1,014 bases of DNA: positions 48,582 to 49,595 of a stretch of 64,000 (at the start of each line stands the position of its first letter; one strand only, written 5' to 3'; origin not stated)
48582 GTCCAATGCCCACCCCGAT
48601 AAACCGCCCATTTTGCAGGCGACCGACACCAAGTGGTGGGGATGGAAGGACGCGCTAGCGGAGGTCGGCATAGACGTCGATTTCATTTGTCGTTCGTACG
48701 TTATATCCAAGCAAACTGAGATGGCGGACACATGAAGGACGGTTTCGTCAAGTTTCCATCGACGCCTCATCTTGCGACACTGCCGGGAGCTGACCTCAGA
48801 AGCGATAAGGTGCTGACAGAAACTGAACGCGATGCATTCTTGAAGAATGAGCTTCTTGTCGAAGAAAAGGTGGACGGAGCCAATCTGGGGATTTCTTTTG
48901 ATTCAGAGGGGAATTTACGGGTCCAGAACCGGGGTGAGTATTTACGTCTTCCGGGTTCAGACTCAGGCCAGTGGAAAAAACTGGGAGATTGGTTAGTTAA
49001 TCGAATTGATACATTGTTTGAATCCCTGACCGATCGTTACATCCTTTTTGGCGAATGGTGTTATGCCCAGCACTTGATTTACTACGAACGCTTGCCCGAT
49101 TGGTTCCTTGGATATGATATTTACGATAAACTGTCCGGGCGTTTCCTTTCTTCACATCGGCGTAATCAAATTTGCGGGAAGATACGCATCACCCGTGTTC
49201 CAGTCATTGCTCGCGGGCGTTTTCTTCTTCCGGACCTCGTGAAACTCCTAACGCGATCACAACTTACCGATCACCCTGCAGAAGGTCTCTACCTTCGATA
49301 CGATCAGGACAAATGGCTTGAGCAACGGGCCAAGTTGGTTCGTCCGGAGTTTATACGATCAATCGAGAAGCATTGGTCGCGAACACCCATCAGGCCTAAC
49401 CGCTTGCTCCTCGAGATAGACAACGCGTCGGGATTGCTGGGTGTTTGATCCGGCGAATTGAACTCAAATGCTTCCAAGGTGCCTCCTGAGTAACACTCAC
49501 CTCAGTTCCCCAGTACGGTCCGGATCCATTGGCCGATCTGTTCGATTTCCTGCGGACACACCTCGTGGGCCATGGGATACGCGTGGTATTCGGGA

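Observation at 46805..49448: Low-G+C operon of a DUF3696-type ATPase, a PIN-like nuclease and an RNA ligase: candidate defence or RNA damage-repair system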

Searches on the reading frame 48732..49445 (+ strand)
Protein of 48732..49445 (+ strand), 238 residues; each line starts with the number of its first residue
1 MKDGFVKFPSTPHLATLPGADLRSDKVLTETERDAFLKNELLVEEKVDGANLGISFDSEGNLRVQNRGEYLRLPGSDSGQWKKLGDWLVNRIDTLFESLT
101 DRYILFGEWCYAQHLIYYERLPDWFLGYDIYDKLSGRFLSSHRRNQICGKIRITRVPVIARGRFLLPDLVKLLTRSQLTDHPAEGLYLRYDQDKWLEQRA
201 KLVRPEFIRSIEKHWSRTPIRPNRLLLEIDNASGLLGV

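Call 3: search_protein_families(library=pfam, proteins=[window:48732-49445:+], max_evalue=0.1)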
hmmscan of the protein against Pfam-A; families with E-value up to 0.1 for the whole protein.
window:48732-49445:+ (238 aa): 1 family
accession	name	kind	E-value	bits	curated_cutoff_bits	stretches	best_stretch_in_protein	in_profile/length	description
PF09414.15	RNA_ligase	-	2e-30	106.6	27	1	40-202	2-170/171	RNA ligase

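Call 4: search_protein_families(library=padloc, proteins=[window:48732-49445:+], max_evalue=0.1)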
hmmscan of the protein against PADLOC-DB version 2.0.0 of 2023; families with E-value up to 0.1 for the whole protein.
window:48732-49445:+ (238 aa): 1 family
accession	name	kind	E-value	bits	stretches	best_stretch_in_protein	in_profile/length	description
PDLC00132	GajB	-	0.011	12.4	1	138-179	336-377/625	UrvD helicase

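Call 5: search_protein_families(library=ncbifam, proteins=[window:48732-49445:+], max_evalue=0.1)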
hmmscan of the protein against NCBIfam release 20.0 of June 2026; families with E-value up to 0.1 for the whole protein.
window:48732-49445:+ (238 aa): 1 family
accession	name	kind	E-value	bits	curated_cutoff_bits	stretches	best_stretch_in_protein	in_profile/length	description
TIGR01209.1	TIGR01209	hypoth_equivalog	0.017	14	136.9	1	28-159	68-194/375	RNA ligase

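Call 20: search_solved_structures(query=window:48732-49445:+, max_evalue=1, show_alignments=2)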
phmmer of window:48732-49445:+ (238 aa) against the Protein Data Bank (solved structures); distinct sequences matched with E-value up to 1: 1.
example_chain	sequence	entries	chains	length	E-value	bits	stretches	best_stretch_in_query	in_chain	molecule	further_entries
2dbq_A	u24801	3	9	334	0.29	13.6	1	101-136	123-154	Glyoxylate reductase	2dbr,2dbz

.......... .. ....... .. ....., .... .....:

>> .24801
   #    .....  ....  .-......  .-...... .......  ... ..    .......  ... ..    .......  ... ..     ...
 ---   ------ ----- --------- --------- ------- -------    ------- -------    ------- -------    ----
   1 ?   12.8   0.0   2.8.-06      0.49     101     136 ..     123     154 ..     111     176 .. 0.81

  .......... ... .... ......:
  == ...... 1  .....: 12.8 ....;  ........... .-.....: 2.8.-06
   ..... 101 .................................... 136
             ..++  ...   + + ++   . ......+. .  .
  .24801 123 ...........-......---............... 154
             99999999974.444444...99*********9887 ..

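Call 21: find_homologous_proteins(query=window:48732-49445:+)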
Query window:48732-49445:+ (238 aa): 5241 proteins with E <= 0.001 among 7041 candidates; the best 120 are listed.
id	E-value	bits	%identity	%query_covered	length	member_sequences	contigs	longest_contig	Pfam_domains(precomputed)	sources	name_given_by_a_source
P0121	4.0e-159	545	100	100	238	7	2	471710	PF09414.16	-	-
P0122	3.6e-140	483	92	97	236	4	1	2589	PF09414.16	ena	-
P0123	1.1e-137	475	90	97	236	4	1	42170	PF09414.16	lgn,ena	-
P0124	2.3e-126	438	82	99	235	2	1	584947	PF09414.16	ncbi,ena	-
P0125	1.9e-118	412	81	95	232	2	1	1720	PF09414.16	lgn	-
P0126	7.0e-115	400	75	97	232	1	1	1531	PF09414.16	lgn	-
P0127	1.2e-108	380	71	96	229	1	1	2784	PF09414.16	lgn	-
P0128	5.1e-108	378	71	96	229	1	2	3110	PF09414.16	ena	-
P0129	4.7e-107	375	70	96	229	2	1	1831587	PF09414.16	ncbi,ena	-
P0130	1.2e-106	374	69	97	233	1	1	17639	PF09414.16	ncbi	-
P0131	1.7e-106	373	69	96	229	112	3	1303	PF09414.16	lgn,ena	-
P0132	2.4e-106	373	70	96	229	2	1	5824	PF09414.16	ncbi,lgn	ncbi:MAG: RNA ligase family protein [Sedimenticola sp.]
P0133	2.5e-106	372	69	96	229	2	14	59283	PF09414.16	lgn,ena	-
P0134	2.3e-105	369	69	96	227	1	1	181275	PF09414.16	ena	-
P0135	6.8e-105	368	68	96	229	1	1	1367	PF09414.16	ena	-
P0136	1.0e-104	367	69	96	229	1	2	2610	PF09414.16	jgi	jgi:hypothetical protein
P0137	1.1e-104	367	69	96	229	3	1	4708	PF09414.16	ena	-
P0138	2.0e-104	366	68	97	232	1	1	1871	PF09414.16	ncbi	ncbi:MAG: RNA ligase family protein [Gammaproteobacteria bacterium]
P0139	2.3e-104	366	69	96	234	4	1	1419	PF09414.16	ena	-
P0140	2.3e-104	366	68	97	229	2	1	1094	PF09414.16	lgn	-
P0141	2.5e-104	366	70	95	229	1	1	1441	PF09414.16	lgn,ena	-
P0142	3.8e-104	365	70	95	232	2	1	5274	PF09414.16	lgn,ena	-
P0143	4.0e-104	365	70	96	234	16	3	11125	PF09414.16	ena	-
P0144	4.3e-104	365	67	96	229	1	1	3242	PF09414.16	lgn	-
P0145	4.7e-104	365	70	95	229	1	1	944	PF09414.16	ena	-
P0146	4.8e-104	365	68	96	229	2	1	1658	PF09414.16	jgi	jgi:ATP-dependent RNA circularization protein (DNA/RNA ligase family)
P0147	6.1e-104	365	69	96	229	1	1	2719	PF09414.16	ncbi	-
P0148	6.7e-104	365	70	96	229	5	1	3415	PF09414.16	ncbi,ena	-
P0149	1.1e-103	364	69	96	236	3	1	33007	PF09414.16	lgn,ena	-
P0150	1.3e-103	364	66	96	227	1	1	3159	PF09414.16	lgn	-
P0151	1.3e-103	364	67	96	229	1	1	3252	PF09414.16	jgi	jgi:ATP-dependent RNA circularization protein (DNA/RNA ligase family)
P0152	1.4e-103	363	68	97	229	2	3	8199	PF09414.16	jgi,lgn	jgi:ATP-dependent RNA circularization protein (DNA/RNA ligase family)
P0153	1.7e-103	363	67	96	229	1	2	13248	PF09414.16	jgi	jgi:ATP-dependent RNA circularization protein (DNA/RNA ligase family)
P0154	1.8e-103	363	68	96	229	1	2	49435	PF09414.16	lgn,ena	-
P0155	1.9e-103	363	68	96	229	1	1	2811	PF09414.16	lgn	-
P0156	1.9e-103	363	68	95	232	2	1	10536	PF09414.16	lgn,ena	-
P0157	2.0e-103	363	68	96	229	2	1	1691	PF09414.16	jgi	-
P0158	2.4e-103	363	67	97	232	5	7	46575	PF09414.16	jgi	-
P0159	2.4e-103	363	69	96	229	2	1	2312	PF09414.16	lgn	-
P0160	2.6e-103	363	66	96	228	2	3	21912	PF09414.16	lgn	-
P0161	3.3e-103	362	67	96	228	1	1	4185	PF09414.16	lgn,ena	-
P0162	5.2e-103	362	68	95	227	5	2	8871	PF09414.16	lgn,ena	-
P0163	5.5e-103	362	69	96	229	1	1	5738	PF09414.16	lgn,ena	-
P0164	6.2e-103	361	69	96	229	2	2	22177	PF09414.16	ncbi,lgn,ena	-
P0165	6.3e-103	361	67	96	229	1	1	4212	PF09414.16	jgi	jgi:ATP-dependent RNA circularization protein (DNA/RNA ligase family)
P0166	7.3e-103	361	67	96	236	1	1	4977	PF09414.16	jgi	jgi:ATP-dependent RNA circularization protein (DNA/RNA ligase family)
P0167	9.7e-103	361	68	96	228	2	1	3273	PF09414.16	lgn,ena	-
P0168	1.0e-102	361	68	95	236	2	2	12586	PF09414.16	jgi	jgi:ATP-dependent RNA circularization protein (DNA/RNA ligase family)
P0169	1.1e-102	361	66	96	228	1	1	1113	PF09414.16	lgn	-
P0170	1.4e-102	360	69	96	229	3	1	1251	PF09414.16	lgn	-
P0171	1.6e-102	360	68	96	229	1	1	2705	PF09414.16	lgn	-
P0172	1.7e-102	360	69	95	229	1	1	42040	PF09414.16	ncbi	-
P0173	1.7e-102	360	67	96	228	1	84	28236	PF09414.16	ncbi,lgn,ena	-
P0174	1.9e-102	360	67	96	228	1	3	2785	PF09414.16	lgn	-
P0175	2.9e-102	359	69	96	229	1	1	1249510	PF09414.16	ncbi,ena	-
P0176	3.3e-102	359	68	96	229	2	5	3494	PF09414.16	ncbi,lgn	-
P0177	3.7e-102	359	66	97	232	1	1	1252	PF09414.16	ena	-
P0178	3.8e-102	359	67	96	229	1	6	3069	PF09414.16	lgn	-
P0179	3.8e-102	359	66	96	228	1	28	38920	PF09414.16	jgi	jgi:ATP-dependent RNA circularization protein (DNA/RNA ligase family)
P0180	4.5e-102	359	68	95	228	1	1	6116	PF09414.16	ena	-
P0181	4.6e-102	358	69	94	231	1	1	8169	PF09414.16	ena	-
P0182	5.0e-102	358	69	96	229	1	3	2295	PF09414.16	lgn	-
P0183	5.4e-102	358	66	96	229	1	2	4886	PF09414.16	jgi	jgi:ATP-dependent RNA circularization protein (DNA/RNA ligase family)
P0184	5.5e-102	358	68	96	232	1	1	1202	PF09414.16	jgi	jgi:ATP-dependent RNA circularization protein (DNA/RNA ligase family)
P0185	5.9e-102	358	68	96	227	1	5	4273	PF09414.16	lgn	-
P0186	6.3e-102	358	67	96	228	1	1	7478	PF09414.16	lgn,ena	-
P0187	6.4e-102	358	68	94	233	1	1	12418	PF09414.16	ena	-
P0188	6.6e-102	358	66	96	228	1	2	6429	PF09414.16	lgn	-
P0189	6.7e-102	358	68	96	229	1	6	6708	PF09414.16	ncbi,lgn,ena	ncbi:MAG: RNA ligase family protein [Nitrosospira sp.]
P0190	6.9e-102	358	67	96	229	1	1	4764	PF09414.16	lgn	-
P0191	8.0e-102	358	67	98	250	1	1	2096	PF09414.16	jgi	jgi:ATP-dependent RNA circularization protein (DNA/RNA ligase family)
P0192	8.1e-102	358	68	96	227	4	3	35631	PF09414.16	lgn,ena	-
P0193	8.3e-102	358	67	96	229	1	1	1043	PF09414.16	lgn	-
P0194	1.0e-101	357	67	96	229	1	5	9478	PF09414.16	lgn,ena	-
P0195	1.2e-101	357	68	96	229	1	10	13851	PF09414.16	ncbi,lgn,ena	-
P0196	1.2e-101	357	67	96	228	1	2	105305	PF09414.16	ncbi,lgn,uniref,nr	ncbi:RNA ligase family protein [Desulfatirhabdium butyrativorans]|uniref:RNA ligase family protein n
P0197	1.2e-101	357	68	94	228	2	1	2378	PF09414.16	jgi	jgi:ATP-dependent RNA circularization protein (DNA/RNA ligase family)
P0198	1.3e-101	357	66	96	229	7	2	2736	PF09414.16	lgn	-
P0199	1.4e-101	357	69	96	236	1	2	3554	PF09414.16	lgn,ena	-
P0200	1.4e-101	357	67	96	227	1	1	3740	PF09414.16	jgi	-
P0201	1.6e-101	357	67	96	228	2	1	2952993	PF09414.16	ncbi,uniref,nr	ncbi:RNA ligase family protein [Desulfurispirillum indicum]|uniref:RNA ligase family protein n=1 Tax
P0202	1.6e-101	357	67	96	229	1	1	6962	PF09414.16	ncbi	-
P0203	1.6e-101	357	68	95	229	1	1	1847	PF09414.16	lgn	-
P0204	1.7e-101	357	69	96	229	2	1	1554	PF09414.16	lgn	-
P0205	1.8e-101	357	68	96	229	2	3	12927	PF09414.16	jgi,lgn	jgi:ATP-dependent RNA circularization protein (DNA/RNA ligase family)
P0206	1.8e-101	357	66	96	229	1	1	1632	PF09414.16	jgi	jgi:ATP-dependent RNA circularization protein (DNA/RNA ligase family)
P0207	1.9e-101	356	68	96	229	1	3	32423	PF09414.16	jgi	jgi:ATP-dependent RNA circularization protein (DNA/RNA ligase family)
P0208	2.0e-101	356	68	95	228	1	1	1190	PF09414.16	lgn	-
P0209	2.0e-101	356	67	95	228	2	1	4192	PF09414.16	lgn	-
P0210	2.1e-101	356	66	96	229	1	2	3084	PF09414.16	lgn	-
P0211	2.8e-101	356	67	96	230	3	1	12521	PF09414.16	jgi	jgi:hypothetical protein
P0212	3.0e-101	356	67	96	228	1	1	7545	PF09414.16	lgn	-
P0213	3.1e-101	356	68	96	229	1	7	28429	PF09414.16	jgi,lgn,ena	jgi:ATP-dependent RNA circularization protein (DNA/RNA ligase family)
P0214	3.1e-101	356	67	96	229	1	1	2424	PF09414.16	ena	-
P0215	3.2e-101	356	67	95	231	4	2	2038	PF09414.16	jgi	jgi:ATP-dependent RNA circularization protein (DNA/RNA ligase family)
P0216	3.6e-101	356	67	95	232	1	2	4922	PF09414.16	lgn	-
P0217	3.7e-101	356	68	96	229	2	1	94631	PF09414.16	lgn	-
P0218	4.0e-101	355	67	95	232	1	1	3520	PF09414.16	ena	-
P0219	4.0e-101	355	67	96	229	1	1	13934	PF09414.16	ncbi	-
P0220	4.1e-101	355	67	98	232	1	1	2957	PF09414.16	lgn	-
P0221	4.5e-101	355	66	96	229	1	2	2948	PF09414.16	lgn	-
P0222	5.6e-101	355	67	96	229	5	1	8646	PF09414.16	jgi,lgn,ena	-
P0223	5.7e-101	355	67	95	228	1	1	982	PF09414.16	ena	-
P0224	5.9e-101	355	67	95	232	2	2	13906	PF09414.16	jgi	jgi:ATP-dependent RNA circularization protein (DNA/RNA ligase family)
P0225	5.9e-101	355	67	96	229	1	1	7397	PF09414.16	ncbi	-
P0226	6.0e-101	355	68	96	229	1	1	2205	PF09414.16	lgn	-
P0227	6.0e-101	355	68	95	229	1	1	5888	PF09414.16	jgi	-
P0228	6.2e-101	355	68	95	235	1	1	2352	PF09414.16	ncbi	-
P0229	7.6e-101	355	68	96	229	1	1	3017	PF09414.16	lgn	-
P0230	7.6e-101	355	67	95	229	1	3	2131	PF09414.16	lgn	-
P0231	8.5e-101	354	66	96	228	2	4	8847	PF09414.16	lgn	-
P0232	8.7e-101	354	67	95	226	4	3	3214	PF09414.16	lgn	-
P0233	9.4e-101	354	67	95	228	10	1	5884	PF09414.16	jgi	jgi:ATP-dependent RNA circularization protein (DNA/RNA ligase family)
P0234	1.0e-100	354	66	97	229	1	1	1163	PF09414.16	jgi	-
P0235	1.2e-100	354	66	96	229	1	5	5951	PF09414.16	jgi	jgi:ATP-dependent RNA circularization protein (DNA/RNA ligase family)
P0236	1.3e-100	354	66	96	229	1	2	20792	PF09414.16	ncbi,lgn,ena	-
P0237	1.4e-100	354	67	96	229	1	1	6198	PF09414.16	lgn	-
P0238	1.5e-100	354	66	97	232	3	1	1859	PF09414.16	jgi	jgi:ATP-dependent RNA circularization protein (DNA/RNA ligase family)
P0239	1.5e-100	354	67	95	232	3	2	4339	PF09414.16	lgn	-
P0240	1.5e-100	354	66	95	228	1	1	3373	PF09414.16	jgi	jgi:ATP-dependent RNA circularization protein (DNA/RNA ligase family)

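Call 32: search_solved_structures(query=A2, max_evalue=1, show_alignments=2)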
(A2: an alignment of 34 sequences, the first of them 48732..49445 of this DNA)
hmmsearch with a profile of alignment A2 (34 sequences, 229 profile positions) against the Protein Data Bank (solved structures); distinct sequences matched with E-value up to 1: 6.
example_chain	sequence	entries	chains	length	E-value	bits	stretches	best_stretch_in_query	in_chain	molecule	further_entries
3qwu_A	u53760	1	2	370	0.00084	21.9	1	38-201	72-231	DNA ligase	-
8uce_A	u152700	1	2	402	0.0021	20.6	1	28-189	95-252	ATP dependent DNA ligase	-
8ucf_A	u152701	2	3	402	0.0029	20.1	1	28-188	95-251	ATP dependent DNA ligase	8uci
8ucg_A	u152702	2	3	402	0.02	17.4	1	29-189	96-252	ATP dependent DNA ligase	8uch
2vug_A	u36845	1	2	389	0.031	16.8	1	33-189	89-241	PAB1020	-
7r81_W1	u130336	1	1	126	0.11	14.9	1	21-88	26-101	60S ribosomal protein L22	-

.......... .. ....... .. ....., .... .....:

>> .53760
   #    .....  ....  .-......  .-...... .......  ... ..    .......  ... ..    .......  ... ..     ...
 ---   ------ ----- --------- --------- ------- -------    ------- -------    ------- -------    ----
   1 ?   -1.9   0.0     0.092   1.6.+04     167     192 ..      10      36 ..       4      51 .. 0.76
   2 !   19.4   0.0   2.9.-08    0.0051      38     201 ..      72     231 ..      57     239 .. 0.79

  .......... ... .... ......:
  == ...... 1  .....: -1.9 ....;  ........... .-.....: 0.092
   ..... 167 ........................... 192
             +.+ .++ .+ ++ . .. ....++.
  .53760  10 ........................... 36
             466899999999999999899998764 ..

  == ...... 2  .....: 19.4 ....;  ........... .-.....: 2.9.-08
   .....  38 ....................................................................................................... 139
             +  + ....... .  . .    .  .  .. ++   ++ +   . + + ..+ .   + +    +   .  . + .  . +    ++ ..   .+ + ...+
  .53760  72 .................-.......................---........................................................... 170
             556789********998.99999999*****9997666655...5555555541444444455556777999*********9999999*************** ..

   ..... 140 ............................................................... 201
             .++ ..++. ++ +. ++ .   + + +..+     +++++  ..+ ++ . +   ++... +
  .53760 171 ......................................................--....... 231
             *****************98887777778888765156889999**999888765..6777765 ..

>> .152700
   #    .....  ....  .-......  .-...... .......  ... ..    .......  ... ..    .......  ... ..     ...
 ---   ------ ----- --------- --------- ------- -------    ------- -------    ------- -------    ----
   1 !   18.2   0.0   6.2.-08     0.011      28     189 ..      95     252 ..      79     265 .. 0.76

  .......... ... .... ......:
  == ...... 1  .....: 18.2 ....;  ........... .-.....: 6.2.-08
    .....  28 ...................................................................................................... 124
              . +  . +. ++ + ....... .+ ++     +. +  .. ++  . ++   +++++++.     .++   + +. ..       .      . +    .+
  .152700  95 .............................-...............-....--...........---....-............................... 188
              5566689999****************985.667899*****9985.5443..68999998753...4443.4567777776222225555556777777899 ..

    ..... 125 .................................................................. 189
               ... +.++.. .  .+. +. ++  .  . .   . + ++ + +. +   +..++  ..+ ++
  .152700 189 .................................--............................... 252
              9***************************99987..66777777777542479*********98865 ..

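Call 38: predict_structure(alignment_id=A2)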
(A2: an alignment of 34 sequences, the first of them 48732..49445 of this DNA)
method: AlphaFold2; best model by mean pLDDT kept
length: 238 residues; sequences in the alignment: 34
mean_pLDDT: 66.6   pTM: 0.64
mean pLDDT of the five models: 66.6, 54.6, 45.9, 35.5, 34.8
residues with pLDDT >= 90: 12; 70-90: 110; 50-70: 60; < 50: 56
segments of 3 or more residues with pLDDT < 50: 11-24, 68-82, 214-238
pLDDT, mean of each block of 10 residues (from residue 1): 61 41 62 88 77 80 62 39 63 85 77 54 63 81 83 76 91 83 79 66 73 45 34 30
secondary structure, 60 per line:
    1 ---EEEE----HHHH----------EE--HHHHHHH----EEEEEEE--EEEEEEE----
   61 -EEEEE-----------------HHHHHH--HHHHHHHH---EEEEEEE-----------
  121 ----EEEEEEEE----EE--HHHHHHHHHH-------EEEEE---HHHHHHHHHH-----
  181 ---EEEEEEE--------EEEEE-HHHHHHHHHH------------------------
elements in order: E4-7 H12-15 H30-36 E41-47 E50-56 E62-66 H84-89 H92-99 E103-109 E125-132 H141-150 E158-162 H166-175 E184-190 E199-203 H205-214

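Call 40: fold_search(model_id=the predicted structure, library=pdb)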
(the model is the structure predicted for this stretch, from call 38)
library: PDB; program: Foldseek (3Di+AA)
matches with E <= 10: 241; with E <= 0.001: 31
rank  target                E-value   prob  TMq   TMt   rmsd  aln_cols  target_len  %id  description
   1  8uch                  7.0e-06  1.00  0.49  0.33   5.4       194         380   24  Thermophilic RNA Ligase from Palaeococcus pacificus K92A + ATP (released 2024-02-21)
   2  8ucf                  7.0e-06  1.00  0.49  0.33   5.5       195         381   22  Thermophilic RNA Ligase from Palaeococcus pacificus K238G (released 2024-02-21)
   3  2vug_A                7.8e-06  1.00  0.50  0.34   5.4       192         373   20  The structure of an archaeal homodimeric RNA ligase (released 2008-06-03)
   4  8uce_B                9.9e-06  1.00  0.48  0.32   5.6       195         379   23  Thermophilic RNA Ligase from Palaeococcus pacificus + AMP (released 2024-02-21)
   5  8uci_B                9.9e-06  1.00  0.48  0.32   5.3       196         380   22  Thermophilic RNA Ligase from Palaeococcus pacificus K238G + AMP (released 2024-02-21)
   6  2hvr_A                1.4e-05  1.00  0.42  0.33   9.4       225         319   17  Structure of T4 RNA Ligase 2 with Nicked 5'-Adenylated nucleic acid duplex containing a 3'-deoxyribonucleotide at the  (released 2006-10-17)
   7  8uce_A                1.5e-05  1.00  0.47  0.31   5.7       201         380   22  Thermophilic RNA Ligase from Palaeococcus pacificus + AMP (released 2024-02-21)
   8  1s68                  1.6e-05  1.00  0.42  0.43   9.3       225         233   17  Structure and Mechanism of RNA Ligase (released 2004-02-24)
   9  8ucg_A                2.1e-05  1.00  0.49  0.33   5.6       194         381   23  Thermophilic RNA Ligase from Palaeococcus pacificus K92A (released 2024-02-21)
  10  5cot                  2.4e-05  1.00  0.48  0.35   5.1       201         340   16  Structure and mechanism of a eukaryal nick-sealing RNA ligase (released 2015-10-28)
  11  6vt9                  2.5e-05  1.00  0.48  0.36   5.1       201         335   15  Naegleria gruberi RNA ligase E227A mutant with ATP and Mn (released 2020-04-08)
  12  2hvr_B                2.9e-05  1.00  0.41  0.33   9.1       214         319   17  Structure of T4 RNA Ligase 2 with Nicked 5'-Adenylated nucleic acid duplex containing a 3'-deoxyribonucleotide at the  (released 2006-10-17)
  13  8ucg_B                3.2e-05  1.00  0.46  0.31   5.8       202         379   22  Thermophilic RNA Ligase from Palaeococcus pacificus K92A (released 2024-02-21)
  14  6vt8                  3.4e-05  1.00  0.48  0.35   5.0       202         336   16  Naegleria gruberi RNA ligase E312A mutant with AMP and Mn (released 2020-04-08)
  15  5cou                  3.4e-05  1.00  0.45  0.33   6.3       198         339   14  Structure and mechanism of a eukaryal nick-sealing RNA ligase K170M+ATP (released 2015-10-28)
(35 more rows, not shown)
